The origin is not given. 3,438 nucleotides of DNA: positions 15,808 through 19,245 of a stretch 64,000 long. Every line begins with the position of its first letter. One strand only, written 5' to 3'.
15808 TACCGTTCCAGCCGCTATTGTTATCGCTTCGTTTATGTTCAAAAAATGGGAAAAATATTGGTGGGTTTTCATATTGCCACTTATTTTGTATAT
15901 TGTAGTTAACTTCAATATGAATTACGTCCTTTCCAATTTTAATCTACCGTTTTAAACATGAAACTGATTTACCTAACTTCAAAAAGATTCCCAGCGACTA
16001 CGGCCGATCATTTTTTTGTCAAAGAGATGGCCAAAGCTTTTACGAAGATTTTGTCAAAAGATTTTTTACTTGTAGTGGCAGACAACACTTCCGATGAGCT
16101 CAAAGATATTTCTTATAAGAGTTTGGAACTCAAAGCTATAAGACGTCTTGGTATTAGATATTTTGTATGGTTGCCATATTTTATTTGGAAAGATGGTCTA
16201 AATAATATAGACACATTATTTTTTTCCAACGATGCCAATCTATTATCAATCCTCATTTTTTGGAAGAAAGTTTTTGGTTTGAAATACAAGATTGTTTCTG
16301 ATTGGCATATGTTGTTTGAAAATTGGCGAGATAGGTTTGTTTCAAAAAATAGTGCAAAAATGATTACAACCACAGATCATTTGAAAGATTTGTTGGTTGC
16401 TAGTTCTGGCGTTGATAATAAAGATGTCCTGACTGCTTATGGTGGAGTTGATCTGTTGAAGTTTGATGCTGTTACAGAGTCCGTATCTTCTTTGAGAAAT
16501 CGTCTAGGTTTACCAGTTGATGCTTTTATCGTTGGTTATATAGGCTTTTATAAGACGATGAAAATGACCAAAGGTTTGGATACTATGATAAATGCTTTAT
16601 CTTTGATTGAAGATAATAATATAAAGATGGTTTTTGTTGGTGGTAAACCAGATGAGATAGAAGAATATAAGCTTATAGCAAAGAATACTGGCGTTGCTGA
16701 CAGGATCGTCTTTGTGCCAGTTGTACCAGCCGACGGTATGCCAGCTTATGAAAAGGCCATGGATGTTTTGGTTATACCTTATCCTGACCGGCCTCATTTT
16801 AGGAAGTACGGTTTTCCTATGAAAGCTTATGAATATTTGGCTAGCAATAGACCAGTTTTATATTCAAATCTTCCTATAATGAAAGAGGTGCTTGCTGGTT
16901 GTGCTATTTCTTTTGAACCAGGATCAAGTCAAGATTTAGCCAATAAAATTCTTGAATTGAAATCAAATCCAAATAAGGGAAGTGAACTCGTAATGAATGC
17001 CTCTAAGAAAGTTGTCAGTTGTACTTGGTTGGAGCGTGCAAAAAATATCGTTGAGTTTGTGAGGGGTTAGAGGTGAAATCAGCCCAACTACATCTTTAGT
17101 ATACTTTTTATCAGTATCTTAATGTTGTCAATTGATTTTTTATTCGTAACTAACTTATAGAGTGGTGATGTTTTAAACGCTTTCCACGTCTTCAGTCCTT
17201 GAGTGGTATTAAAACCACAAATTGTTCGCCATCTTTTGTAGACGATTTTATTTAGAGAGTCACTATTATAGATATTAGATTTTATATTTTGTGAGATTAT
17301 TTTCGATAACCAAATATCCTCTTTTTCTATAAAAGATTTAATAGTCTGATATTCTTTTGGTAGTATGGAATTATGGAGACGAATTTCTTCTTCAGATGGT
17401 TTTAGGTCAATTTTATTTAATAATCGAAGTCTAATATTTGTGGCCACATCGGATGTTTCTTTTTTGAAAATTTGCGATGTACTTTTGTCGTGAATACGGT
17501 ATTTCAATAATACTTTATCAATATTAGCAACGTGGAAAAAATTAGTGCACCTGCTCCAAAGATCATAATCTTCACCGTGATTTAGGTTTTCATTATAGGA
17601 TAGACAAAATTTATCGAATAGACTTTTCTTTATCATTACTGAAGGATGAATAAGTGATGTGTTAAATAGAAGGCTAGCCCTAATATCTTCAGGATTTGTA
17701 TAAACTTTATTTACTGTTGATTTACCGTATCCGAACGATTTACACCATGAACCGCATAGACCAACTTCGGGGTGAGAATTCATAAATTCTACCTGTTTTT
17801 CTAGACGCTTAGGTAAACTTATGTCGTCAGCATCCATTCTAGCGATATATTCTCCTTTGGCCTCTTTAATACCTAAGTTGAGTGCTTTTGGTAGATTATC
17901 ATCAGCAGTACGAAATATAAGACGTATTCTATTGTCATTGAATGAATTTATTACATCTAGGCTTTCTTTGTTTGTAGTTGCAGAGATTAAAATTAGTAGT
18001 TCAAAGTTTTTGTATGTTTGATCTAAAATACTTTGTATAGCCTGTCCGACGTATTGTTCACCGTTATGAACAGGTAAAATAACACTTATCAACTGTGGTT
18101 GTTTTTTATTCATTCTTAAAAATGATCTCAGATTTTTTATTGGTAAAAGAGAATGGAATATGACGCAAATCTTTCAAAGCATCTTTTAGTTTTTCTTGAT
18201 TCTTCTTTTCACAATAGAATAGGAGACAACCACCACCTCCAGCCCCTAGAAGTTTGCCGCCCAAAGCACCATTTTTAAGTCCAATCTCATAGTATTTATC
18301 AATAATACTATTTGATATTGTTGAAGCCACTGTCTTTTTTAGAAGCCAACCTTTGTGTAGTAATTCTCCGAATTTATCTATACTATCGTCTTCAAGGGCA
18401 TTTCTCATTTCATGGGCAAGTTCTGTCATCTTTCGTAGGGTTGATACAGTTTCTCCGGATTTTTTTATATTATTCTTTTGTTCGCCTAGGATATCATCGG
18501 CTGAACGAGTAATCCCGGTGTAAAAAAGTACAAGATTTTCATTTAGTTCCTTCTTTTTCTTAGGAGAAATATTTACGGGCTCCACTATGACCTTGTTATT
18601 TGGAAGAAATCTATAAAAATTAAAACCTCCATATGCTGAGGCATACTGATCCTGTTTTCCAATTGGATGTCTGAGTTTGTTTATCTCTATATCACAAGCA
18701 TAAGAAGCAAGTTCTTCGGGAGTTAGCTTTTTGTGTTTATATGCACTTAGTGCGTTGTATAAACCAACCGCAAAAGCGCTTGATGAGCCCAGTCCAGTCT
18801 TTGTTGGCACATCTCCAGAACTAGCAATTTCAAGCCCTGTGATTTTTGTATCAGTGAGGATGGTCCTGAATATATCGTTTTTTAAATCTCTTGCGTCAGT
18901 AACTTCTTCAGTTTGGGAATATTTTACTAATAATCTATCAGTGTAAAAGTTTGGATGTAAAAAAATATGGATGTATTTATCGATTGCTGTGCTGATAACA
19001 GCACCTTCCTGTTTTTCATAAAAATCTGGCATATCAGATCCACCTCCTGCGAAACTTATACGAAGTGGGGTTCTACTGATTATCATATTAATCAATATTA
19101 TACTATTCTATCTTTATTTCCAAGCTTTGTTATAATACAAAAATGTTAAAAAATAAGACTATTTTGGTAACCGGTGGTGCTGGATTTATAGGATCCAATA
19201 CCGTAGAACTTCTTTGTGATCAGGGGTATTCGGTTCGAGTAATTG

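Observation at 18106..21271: Nucleotide-sugar module: HddA/fucokinase-type GHMP kinase, GalE-like epimerase, and a nucleotidyltransferase fused to a GmhB-like phosphatase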

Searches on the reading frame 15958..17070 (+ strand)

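Call 7: search_protein_families(library=pfam, proteins=[window:15958-17070:+], max_evalue=0.0001)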
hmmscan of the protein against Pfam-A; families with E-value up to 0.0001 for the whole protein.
window:15958-17070:+ (370 aa): 2 families
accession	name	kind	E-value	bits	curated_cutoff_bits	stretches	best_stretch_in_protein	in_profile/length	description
PF00534.26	Glycos_transf_1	-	2e-18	67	26.4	1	194-350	17-171/172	Glycosyl transferases group 1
PF13692.12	Glyco_trans_1_4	-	3.2e-18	66.8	27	1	192-336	4-141/142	Glycosyl transferases group 1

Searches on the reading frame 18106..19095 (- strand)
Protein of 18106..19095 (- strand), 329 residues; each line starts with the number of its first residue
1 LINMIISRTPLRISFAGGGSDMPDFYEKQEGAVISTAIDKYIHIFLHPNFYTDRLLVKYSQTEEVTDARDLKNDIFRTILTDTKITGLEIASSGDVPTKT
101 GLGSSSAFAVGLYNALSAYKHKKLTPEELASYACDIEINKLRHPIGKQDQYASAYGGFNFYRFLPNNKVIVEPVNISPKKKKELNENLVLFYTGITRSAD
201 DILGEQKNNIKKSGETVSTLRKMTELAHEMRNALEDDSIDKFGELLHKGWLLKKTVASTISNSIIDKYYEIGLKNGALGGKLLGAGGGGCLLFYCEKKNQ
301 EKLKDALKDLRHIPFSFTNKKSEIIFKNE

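Call 3: search_protein_families(library=pfam, proteins=[window:18106-19095:-], max_evalue=0.01)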
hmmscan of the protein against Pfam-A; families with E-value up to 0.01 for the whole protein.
window:18106-19095:- (329 aa): 3 families
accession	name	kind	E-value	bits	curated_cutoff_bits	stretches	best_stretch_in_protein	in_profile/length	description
PF00288.32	GHMP_kinases_N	-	2e-15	57.2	22.3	1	79-157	10-87/87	GHMP kinases N terminal domain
PF08544.19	GHMP_kinases_C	-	1.7e-10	41.6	21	1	233-308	4-80/85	GHMP kinases C terminal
PF22700.2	MVD-like_N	-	0.00028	21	27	1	46-133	41-128/157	Diphosphomevalonate decarboxylase-like N-terminal domain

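Call 4: search_protein_families(library=ncbifam, proteins=[window:18106-19095:-], max_evalue=0.01)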
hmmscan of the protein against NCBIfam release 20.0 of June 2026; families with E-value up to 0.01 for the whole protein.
window:18106-19095:- (329 aa): 15 families
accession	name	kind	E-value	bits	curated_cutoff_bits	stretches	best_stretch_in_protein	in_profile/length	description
NF049969.1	GlMnHpPKinHddA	equivalog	1.3e-55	189.3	600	1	4-309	2-318/338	D-glycero-D-manno-heptose 7-phosphate kinase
NF009948.0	PRK13412.1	equivalog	4.3e-30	104.1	721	1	86-294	725-934/974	bifunctional fucokinase/fucose-1-phosphate guanylyltransferase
TIGR00549.1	mevalon_kin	equivalog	1.9e-24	86.6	163.05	1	75-293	69-275/276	mevalonate kinase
NF003036.0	PRK03926.1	equivalog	2e-20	73.1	403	1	53-309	42-281/302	mevalonate kinase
NF003006.0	PRK03817.1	equivalog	9.9e-17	60.9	443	2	33-199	24-193/352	galactokinase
TIGR00131.1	gal_kin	equivalog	3.3e-12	46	226.65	2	232-309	287-364/388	galactokinase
NF001816.0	PRK00555.1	equivalog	1.1e-08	34.4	509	1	84-179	88-183/363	galactokinase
NF003472.0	PRK05101.1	equivalog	5.4e-08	32.2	499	1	82-157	107-182/382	galactokinase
NF003705.0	PRK05322.1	equivalog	1.4e-07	30.6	385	1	227-308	281-362/388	galactokinase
NF040957.1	Arch_PMK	equivalog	9.9e-07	28.6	500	1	98-297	90-289/316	phosphomevalonate kinase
NF002288.1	PRK01212.1-4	equivalog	5e-06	25.8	194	1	87-309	76-280/303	homoserine kinase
TIGR00191.1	thrB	equivalog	2e-05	23.6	168.25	1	79-307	70-277/304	homoserine kinase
TIGR01920.1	Shik_kin_archae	equivalog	2.4e-05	23.8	126.85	1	62-134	43-116/266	shikimate kinase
NF040725.1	panto_kin_Meth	equivalog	0.0036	16.3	380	1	63-158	62-153/286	pantoate kinase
TIGR01220.1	Pmev_kin_Gr_pos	equivalog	0.0071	15.4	165.7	0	77-162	92-178/358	phosphomevalonate kinase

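Call 18: search_solved_structures(query=window:18106-19095:-, max_evalue=0.001)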
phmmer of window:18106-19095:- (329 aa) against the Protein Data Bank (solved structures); distinct sequences matched with E-value up to 0.001: 18.
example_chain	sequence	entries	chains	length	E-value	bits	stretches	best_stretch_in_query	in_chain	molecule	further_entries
3k85_A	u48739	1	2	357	4.3e-45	157.5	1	3-318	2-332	D-glycero-D-manno-heptose 1-phosphate kinase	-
4n3o_A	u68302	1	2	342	1.2e-43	152.7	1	5-319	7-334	Putative D-glycero-D-manno-heptose 7-phosphate kinase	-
4usm_A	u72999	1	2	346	9.4e-39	136.7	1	4-299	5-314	PUTATIVE SUGAR KINASE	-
4usk_A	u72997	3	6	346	3.4e-38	134.9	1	4-299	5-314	PUTATIVE SUGAR KINASE | SUGAR KINASE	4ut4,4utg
9iip_A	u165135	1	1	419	2.4e-14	56.5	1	86-295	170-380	L-fucokinase/L-fucose-1-P guanylyltransferase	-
1s4e_A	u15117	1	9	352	2.2e-13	53.4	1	7-207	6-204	Galactokinase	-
5yys_A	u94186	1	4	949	2.4e-13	53.2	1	86-295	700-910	L-fucokinase, L-fucose-1-P guanylyltransferase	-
9iit_A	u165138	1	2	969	2.6e-13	53.1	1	86-295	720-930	L-fucokinase/L-fucose-1-P guanylyltransferase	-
2cz9_A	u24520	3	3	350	7.9e-13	51.5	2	8-208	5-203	Probable galactokinase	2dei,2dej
1vis_A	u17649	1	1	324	1.7e-11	47.2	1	85-311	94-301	Mevalonate kinase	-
1kkh_A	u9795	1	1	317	1.8e-11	47.1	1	85-311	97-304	Mevalonate Kinase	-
2hfs_A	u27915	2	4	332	2e-08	37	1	81-300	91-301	Mevalonate kinase, putative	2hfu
2x7i_A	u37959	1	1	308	2.8e-08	36.6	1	75-295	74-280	MEVALONATE KINASE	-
8teb_A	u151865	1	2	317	3.9e-08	36.1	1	84-307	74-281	Mevalonate kinase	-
2aj4_A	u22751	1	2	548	2.9e-07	33.3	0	233-308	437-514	Galactokinase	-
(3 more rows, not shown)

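Call 29: search_solved_structures(query=window:18106-19095:-, max_evalue=1e-10, show_alignments=5)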
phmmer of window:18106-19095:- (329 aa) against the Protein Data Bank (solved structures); distinct sequences matched with E-value up to 1e-10: 11.
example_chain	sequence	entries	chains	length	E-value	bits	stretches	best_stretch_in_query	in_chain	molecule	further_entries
3k85_A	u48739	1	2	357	4.3e-45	157.5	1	3-318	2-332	D-glycero-D-manno-heptose 1-phosphate kinase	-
4n3o_A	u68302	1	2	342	1.2e-43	152.7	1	5-319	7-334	Putative D-glycero-D-manno-heptose 7-phosphate kinase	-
4usm_A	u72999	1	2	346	9.4e-39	136.7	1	4-299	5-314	PUTATIVE SUGAR KINASE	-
4usk_A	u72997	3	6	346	3.4e-38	134.9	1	4-299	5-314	PUTATIVE SUGAR KINASE | SUGAR KINASE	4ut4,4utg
9iip_A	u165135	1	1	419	2.4e-14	56.5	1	86-295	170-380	L-fucokinase/L-fucose-1-P guanylyltransferase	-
1s4e_A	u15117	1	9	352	2.2e-13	53.4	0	7-207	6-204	Galactokinase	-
5yys_A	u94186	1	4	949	2.4e-13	53.2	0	86-295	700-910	L-fucokinase, L-fucose-1-P guanylyltransferase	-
9iit_A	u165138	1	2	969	2.6e-13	53.1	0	86-295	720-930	L-fucokinase/L-fucose-1-P guanylyltransferase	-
2cz9_A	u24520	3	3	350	7.9e-13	51.5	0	8-208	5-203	Probable galactokinase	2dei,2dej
1vis_A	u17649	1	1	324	1.7e-11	47.2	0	85-311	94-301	Mevalonate kinase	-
1kkh_A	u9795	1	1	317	1.8e-11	47.1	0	85-311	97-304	Mevalonate Kinase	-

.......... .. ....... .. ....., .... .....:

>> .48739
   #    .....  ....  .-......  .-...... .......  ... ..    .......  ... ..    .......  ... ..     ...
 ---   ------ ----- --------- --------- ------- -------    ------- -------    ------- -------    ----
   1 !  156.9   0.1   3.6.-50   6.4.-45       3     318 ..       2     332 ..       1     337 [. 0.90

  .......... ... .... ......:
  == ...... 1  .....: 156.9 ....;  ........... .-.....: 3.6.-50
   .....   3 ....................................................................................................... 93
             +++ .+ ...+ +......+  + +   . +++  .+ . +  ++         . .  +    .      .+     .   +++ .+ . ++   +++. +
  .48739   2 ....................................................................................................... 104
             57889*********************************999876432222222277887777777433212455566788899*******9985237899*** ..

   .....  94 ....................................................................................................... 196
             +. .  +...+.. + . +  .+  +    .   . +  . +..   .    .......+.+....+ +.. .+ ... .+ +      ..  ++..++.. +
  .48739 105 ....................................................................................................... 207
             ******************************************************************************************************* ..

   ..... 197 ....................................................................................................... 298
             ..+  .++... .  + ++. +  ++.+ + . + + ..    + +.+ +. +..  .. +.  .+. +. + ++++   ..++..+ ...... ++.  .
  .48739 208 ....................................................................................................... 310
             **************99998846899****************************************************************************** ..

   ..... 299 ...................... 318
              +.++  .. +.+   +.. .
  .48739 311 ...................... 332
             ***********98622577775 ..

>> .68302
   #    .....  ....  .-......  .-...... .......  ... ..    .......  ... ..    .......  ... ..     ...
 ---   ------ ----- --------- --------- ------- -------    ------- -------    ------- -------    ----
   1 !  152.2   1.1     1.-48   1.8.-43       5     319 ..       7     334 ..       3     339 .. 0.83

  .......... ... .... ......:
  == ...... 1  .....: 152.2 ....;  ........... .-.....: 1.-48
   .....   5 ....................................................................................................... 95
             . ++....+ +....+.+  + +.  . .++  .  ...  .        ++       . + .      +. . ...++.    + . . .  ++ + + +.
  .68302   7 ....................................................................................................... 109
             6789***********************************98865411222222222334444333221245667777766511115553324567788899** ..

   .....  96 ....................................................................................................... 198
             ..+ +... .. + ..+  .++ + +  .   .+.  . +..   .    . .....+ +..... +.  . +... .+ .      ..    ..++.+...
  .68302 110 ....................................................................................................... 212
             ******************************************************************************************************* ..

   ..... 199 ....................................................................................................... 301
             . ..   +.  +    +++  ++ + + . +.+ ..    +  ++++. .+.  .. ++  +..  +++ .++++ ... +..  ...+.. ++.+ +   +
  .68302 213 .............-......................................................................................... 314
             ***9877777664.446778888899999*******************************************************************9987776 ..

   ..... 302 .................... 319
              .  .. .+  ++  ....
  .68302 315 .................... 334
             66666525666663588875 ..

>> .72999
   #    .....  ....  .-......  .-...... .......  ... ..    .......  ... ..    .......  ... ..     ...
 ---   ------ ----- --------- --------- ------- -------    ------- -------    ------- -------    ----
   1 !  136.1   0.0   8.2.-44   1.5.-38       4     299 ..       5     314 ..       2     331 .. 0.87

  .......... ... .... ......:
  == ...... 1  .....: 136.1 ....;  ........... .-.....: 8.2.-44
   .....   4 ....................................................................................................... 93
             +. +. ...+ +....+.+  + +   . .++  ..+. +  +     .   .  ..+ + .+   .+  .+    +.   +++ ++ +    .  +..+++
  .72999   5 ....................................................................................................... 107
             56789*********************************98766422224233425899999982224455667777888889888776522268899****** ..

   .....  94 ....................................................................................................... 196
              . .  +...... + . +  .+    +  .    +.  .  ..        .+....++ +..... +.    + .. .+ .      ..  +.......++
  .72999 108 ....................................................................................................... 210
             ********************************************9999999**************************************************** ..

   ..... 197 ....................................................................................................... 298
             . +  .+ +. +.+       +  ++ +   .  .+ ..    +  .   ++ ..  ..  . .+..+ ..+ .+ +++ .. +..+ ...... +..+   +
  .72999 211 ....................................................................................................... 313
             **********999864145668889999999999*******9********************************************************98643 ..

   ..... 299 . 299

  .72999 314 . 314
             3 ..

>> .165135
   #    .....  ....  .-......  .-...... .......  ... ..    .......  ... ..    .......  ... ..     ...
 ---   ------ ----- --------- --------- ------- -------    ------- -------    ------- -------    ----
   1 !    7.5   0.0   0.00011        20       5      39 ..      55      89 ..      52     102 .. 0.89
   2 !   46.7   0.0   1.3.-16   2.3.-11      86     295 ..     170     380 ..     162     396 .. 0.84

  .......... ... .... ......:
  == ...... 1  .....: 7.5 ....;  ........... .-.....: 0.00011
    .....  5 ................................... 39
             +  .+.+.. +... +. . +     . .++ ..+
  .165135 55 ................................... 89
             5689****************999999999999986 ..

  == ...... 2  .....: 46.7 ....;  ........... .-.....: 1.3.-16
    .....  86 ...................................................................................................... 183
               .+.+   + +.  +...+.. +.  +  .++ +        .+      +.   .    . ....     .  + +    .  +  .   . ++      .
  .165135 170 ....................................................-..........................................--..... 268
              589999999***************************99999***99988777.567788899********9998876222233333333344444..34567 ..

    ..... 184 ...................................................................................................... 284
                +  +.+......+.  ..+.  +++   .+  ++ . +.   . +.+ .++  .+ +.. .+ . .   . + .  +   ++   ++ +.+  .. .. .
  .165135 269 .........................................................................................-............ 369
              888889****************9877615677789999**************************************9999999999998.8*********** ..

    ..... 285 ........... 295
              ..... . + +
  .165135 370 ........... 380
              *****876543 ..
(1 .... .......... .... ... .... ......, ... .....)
